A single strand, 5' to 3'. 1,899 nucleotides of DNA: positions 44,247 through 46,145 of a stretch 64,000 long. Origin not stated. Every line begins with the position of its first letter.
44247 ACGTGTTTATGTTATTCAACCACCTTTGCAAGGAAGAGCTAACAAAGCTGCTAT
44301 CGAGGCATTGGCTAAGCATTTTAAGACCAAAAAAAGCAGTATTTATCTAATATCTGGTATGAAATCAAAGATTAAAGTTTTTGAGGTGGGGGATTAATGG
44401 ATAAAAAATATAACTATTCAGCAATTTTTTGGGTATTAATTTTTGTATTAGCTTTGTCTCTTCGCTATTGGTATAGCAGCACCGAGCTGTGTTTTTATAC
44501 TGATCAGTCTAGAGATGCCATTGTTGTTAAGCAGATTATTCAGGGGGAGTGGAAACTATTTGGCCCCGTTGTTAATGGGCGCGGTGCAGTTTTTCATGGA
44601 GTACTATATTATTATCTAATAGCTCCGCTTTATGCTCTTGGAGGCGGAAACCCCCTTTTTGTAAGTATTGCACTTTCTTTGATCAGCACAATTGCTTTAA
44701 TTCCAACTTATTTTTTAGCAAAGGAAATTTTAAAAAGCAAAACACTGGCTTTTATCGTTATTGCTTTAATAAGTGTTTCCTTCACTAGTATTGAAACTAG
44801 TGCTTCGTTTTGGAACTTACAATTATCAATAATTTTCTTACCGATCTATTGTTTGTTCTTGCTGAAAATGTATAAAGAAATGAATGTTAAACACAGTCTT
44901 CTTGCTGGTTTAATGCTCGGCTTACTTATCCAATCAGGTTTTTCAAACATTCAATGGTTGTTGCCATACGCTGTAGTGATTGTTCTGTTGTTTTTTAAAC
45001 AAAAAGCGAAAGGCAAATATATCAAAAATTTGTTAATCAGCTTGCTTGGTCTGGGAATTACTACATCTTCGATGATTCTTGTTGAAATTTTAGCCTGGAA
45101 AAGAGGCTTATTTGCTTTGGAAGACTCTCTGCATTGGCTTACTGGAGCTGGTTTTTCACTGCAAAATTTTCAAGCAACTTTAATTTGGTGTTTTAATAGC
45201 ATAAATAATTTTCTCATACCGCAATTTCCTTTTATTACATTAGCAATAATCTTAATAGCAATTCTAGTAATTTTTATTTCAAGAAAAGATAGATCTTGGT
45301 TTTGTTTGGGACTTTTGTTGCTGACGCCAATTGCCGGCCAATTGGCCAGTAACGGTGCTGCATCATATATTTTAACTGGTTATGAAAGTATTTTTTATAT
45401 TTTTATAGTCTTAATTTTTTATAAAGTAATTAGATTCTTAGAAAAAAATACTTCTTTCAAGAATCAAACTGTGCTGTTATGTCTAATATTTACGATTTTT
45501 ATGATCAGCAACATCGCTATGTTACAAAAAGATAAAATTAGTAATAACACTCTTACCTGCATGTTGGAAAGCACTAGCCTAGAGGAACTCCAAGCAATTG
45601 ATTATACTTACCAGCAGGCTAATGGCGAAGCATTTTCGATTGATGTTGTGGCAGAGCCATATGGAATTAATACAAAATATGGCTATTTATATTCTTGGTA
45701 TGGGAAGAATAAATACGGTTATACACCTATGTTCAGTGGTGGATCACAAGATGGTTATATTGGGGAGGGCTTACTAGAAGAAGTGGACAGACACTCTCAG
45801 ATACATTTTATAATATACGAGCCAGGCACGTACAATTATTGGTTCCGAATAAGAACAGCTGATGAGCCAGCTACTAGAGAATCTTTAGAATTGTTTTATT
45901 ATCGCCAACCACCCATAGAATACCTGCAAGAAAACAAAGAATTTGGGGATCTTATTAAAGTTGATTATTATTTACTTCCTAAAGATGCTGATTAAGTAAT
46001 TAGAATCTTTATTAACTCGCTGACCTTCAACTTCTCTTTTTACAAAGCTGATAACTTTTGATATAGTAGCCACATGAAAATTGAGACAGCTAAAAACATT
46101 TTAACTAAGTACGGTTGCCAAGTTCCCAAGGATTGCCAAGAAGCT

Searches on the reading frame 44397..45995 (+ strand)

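Call 3: search_protein_families(library=pfam, proteins=[window:44397-45995:+], max_evalue=0.1)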
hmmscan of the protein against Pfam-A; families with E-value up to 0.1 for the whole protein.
window:44397-45995:+ (532 aa): 2 families
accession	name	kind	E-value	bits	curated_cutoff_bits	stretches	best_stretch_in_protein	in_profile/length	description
PF13231.12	PMT_2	-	0.00017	22.3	26.1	1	67-218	2-150/160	Dolichyl-phosphate-mannose-protein mannosyltransferase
PF14699.12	hGDE_N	-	0.088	13.4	22.1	0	462-496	41-77/92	N-terminal domain from the human glycogen debranching enzyme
